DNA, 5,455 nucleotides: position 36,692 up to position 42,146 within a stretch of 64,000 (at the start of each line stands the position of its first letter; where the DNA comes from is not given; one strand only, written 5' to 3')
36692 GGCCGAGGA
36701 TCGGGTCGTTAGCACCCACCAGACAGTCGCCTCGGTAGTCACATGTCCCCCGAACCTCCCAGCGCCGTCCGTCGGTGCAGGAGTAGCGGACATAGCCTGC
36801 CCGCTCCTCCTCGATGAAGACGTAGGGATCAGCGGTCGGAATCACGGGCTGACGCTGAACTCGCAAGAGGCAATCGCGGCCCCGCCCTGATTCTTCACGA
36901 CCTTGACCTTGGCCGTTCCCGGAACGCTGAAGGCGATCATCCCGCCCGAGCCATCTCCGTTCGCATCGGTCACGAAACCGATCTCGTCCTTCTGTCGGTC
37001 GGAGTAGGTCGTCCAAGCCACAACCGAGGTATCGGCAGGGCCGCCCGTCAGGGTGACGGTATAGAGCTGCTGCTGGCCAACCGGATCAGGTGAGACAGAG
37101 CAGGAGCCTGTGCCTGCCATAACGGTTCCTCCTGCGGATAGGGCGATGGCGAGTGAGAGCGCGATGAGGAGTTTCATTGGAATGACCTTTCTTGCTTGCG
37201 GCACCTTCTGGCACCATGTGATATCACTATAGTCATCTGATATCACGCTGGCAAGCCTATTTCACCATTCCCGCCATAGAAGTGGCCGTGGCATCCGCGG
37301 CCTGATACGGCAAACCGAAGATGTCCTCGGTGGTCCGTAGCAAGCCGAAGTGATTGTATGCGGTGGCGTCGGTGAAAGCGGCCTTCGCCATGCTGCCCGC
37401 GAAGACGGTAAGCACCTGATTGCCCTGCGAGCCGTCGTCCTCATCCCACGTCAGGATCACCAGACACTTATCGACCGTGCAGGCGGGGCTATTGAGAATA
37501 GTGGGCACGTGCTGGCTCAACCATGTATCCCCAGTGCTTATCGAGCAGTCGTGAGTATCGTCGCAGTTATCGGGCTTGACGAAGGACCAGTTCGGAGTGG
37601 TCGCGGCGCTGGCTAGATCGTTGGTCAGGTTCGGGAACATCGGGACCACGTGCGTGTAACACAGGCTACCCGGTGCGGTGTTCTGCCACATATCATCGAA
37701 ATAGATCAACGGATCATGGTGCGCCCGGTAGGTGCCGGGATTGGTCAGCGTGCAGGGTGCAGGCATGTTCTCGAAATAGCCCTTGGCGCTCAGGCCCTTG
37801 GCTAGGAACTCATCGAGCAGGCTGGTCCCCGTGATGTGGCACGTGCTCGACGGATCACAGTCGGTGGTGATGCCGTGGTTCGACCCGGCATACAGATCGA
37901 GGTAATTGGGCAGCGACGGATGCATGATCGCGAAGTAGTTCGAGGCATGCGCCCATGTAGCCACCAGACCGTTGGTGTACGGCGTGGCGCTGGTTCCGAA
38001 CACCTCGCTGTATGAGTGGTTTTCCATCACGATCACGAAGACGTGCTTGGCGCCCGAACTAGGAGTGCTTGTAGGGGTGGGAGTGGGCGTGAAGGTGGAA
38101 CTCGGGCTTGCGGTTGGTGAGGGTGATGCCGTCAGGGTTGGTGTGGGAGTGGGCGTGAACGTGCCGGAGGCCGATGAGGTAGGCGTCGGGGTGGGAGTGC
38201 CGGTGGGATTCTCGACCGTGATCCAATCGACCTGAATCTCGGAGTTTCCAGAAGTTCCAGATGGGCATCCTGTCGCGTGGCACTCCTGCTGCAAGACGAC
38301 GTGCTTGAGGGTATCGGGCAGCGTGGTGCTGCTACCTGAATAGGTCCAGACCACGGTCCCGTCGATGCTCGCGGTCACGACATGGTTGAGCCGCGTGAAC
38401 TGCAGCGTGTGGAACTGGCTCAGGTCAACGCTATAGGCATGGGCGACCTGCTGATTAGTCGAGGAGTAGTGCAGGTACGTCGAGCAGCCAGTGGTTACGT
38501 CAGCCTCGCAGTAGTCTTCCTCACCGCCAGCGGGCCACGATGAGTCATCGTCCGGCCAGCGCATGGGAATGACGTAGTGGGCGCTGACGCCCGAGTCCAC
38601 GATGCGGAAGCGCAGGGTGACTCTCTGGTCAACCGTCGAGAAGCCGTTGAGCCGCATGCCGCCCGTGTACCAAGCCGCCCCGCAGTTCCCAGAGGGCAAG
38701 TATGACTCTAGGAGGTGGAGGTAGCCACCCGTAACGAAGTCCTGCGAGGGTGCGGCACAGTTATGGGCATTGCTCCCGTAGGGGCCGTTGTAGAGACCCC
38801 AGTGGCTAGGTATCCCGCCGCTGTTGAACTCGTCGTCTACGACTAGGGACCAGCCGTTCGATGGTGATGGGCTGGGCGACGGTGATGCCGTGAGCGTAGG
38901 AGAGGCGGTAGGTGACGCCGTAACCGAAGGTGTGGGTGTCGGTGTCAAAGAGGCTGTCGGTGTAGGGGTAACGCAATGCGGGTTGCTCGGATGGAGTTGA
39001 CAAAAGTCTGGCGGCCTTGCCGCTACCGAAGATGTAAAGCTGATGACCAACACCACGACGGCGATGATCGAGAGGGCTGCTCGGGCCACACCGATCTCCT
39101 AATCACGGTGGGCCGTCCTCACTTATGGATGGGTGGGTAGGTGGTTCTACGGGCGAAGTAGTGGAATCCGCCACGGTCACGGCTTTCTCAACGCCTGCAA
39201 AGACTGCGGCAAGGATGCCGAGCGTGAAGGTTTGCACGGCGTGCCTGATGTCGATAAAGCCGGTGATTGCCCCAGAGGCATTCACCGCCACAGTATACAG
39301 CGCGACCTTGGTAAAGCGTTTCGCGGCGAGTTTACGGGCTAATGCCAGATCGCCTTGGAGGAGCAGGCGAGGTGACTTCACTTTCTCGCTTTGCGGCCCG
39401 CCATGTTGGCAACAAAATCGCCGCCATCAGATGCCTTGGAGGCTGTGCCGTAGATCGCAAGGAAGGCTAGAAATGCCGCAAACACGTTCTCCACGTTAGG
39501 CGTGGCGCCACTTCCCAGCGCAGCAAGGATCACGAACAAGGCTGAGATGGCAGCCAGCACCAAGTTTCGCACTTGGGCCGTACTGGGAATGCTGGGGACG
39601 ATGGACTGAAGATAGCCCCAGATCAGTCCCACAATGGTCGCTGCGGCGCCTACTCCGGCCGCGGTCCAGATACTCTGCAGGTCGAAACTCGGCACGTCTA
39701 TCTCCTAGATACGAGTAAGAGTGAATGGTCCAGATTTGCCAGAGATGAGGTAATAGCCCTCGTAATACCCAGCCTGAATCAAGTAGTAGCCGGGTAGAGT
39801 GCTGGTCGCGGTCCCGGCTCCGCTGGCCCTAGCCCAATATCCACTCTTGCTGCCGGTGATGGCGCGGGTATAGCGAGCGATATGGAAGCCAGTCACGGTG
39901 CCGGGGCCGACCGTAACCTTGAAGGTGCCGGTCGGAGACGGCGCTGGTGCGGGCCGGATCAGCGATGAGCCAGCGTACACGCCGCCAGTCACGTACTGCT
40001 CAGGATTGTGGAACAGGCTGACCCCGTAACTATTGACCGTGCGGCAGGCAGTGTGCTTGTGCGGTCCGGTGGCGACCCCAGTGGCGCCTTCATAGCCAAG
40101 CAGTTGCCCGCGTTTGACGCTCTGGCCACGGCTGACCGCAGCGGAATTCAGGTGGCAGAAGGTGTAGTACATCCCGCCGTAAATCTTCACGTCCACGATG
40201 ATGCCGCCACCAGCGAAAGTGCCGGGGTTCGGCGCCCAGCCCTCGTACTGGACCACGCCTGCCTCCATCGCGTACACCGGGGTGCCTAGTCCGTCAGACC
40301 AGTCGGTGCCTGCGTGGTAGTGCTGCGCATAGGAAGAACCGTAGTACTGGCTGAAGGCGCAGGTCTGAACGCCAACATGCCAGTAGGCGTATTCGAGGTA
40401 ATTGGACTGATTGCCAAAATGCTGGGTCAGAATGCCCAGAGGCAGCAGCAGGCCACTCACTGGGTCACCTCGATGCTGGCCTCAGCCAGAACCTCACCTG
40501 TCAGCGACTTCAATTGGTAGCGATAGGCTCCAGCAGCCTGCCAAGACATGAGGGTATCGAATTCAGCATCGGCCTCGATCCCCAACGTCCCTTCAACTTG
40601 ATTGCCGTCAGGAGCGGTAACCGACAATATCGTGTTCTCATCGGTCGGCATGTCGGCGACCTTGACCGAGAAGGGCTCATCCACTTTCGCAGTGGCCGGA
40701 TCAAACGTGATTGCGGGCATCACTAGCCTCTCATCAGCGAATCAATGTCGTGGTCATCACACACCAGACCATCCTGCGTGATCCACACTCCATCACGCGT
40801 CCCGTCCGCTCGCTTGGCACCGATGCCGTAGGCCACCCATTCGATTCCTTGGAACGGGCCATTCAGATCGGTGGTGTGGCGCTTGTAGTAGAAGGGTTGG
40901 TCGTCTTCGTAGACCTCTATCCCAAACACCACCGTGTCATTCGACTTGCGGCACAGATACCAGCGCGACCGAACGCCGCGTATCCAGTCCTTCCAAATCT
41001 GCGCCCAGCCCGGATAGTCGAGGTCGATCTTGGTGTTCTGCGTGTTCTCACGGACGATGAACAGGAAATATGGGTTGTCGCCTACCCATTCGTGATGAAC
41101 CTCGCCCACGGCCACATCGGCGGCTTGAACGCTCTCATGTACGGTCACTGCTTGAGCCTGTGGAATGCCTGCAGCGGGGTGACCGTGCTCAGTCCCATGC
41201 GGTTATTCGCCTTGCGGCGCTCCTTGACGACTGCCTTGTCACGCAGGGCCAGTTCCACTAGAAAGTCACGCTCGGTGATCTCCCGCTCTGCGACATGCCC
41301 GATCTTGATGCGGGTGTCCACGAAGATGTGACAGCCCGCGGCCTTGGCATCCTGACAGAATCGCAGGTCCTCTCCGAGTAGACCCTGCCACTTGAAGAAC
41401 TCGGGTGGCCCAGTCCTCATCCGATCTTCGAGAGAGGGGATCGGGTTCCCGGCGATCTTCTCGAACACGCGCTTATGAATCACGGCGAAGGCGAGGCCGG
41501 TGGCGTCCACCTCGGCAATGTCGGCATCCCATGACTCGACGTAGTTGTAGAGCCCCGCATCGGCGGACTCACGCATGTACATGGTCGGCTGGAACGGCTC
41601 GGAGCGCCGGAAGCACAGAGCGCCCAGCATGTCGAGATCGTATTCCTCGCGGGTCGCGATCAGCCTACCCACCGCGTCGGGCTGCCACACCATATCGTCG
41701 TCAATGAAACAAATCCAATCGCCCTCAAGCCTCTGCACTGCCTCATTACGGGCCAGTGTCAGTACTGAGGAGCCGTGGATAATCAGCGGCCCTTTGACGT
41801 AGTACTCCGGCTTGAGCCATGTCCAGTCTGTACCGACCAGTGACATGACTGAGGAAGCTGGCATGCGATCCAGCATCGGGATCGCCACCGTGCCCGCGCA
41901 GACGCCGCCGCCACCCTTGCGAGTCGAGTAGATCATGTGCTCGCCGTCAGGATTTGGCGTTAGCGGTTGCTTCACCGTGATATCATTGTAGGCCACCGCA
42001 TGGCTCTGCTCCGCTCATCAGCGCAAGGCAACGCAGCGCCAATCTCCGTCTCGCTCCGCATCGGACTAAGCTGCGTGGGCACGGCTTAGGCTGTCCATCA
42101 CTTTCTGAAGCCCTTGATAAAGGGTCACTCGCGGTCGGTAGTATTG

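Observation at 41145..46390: Multi-gene glycosylation island inside the virion-assembly operon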

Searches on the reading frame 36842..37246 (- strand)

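Call 71: search_protein_families(library=phrogs, proteins=[window:36842-37246:-], max_evalue=1)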
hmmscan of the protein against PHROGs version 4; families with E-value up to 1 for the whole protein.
window:36842-37246:- (134 aa): 2 families
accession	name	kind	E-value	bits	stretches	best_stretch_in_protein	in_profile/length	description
phrog_21877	-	unknown function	0.12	13.5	1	51-77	30-56/63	-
phrog_111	-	other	0.12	13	1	70-125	150-198/345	DNA methyltransferase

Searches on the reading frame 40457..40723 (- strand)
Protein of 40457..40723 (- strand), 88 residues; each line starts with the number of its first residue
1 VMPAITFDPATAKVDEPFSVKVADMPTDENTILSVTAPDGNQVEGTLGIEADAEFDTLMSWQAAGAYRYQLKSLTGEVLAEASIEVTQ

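Call 71: search_protein_families(library=phrogs, proteins=[window:40457-40723:-], max_evalue=1)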
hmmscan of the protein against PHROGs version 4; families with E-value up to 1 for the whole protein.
window:40457-40723:- (88 aa): 1 family
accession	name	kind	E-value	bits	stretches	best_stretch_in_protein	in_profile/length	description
phrog_36568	-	unknown function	0.043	15.1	1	22-68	25-71/75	-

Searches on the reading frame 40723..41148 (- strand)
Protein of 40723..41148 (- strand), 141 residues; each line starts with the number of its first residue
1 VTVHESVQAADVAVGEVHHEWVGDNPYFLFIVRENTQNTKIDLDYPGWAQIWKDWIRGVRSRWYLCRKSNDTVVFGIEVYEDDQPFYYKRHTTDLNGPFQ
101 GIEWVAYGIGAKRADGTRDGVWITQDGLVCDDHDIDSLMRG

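Call 4: search_protein_families(library=pfam, proteins=[window:40723-41148:-], max_evalue=0.01)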
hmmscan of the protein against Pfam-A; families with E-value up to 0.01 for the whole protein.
window:40723-41148:- (141 aa): 0 families

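Call 5: search_protein_families(library=phrogs, proteins=[window:40723-41148:-], max_evalue=0.01)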
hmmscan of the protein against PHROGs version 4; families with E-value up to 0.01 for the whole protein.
window:40723-41148:- (141 aa): 0 families

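Call 71: search_protein_families(library=phrogs, proteins=[window:40723-41148:-], max_evalue=1)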
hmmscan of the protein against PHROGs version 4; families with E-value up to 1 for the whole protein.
window:40723-41148:- (141 aa): 0 families

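Call 104: search_protein_families(library=padloc, proteins=[window:40723-41148:-], max_evalue=0.001)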
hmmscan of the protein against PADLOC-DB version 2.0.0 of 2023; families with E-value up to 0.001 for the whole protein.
window:40723-41148:- (141 aa): 0 families

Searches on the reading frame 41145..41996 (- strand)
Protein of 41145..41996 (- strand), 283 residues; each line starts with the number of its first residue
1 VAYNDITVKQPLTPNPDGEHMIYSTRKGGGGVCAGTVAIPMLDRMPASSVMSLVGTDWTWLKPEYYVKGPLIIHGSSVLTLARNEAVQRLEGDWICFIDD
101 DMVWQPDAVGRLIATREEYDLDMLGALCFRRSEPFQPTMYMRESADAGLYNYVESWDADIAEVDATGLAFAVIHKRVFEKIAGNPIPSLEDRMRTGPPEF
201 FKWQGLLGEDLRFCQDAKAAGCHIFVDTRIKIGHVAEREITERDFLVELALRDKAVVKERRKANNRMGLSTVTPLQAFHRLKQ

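Call 4: search_protein_families(library=pfam, proteins=[window:41145-41996:-], max_evalue=0.01)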
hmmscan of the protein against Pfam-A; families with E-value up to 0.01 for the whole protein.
window:41145-41996:- (283 aa): 2 families
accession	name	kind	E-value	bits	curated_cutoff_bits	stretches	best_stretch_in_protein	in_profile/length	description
PF00535.33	Glycos_transf_2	-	4.7e-08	33.6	23.3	1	81-143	68-130/168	Glycosyl transferase family 2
PF13641.12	Glyco_tranf_2_3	-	0.00015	22.3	27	1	83-226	78-203/230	Glycosyltransferase like family 2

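Call 5: search_protein_families(library=phrogs, proteins=[window:41145-41996:-], max_evalue=0.01)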
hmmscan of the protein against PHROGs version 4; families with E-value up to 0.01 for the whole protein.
window:41145-41996:- (283 aa): 3 families
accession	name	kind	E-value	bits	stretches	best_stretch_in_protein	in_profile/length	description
phrog_1574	-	unknown function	1.9e-16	61.6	1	89-241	81-235/240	-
phrog_12406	-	moron, auxiliary metabolic gene and host takeover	3.9e-06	27.4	1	93-245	61-204/242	glycosyltransferase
phrog_14775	-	moron, auxiliary metabolic gene and host takeover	5.3e-05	23.9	1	79-123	50-93/203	glycosyltransferase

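Call 42: search_protein_families(library=ncbifam, proteins=[window:41145-41996:-], max_evalue=0.01)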
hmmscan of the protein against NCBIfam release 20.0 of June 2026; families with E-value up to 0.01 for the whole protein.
window:41145-41996:- (283 aa): 6 families
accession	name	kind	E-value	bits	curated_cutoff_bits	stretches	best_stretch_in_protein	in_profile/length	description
NF038302.1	EPS_HpsE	equivalog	0.00012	21.1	300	1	80-111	75-106/307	hormogonium polysaccharide biosynthesis glycosyltransferase HpsE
NF053626.1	RibKinHalex1628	equivalog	0.001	18.6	330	1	5-57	13-64/293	ATP-dependent ribose-1-phosphate kinase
NF041875.1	EPS_EpsD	equivalog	0.0014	18.1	370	1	81-127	69-116/325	exopolysaccharide biosynthesis glycosyltransferase EpsD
NF038299.1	EPS_HpsN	equivalog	0.0056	15.7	425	0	79-109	69-99/317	hormogonium polysaccharide biosynthesis glycosyltransferase HpsN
NF041394.1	GtaseAglG_Halo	equivalog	0.0062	15.8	440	1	79-120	70-111/304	glucosyl-dolichyl phosphate glucuronosyltransferase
NF047683.1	TeichurnBiosyTuaG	equivalog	0.0067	16.1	400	0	79-114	74-109/252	teichuronic acid biosynthesis protein TuaG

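Call 103: search_dna_similar(query=window:41145-41996:-, collection=phages, mode=protein, max_rows=15, max_evalue=0.00001)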
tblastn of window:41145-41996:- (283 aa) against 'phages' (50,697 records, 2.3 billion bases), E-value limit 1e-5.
Records with a match: 2; places in all: 2; records where one place covers at least 80% of the query: 0.
Best place of each record, by identity: <60% 2.
By first word of the organism name: Marine 2.
By host as written in the record: - 2.
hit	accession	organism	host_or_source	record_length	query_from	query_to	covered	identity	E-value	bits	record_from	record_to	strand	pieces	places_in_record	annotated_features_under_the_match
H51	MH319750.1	Marine virus AG-345-F15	single cell amplified by WGA-X; seawater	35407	89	240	54%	29.4%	4e-6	54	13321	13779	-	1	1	record has no annotation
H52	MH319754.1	Marine virus AG-345-L05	single cell amplified by WGA-X; seawater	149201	69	236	59%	25.9%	5e-8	60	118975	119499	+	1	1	record has no annotation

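Call 104: search_protein_families(library=padloc, proteins=[window:41145-41996:-], max_evalue=0.001)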
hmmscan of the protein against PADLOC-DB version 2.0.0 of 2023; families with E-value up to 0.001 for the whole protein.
window:41145-41996:- (283 aa): 0 families
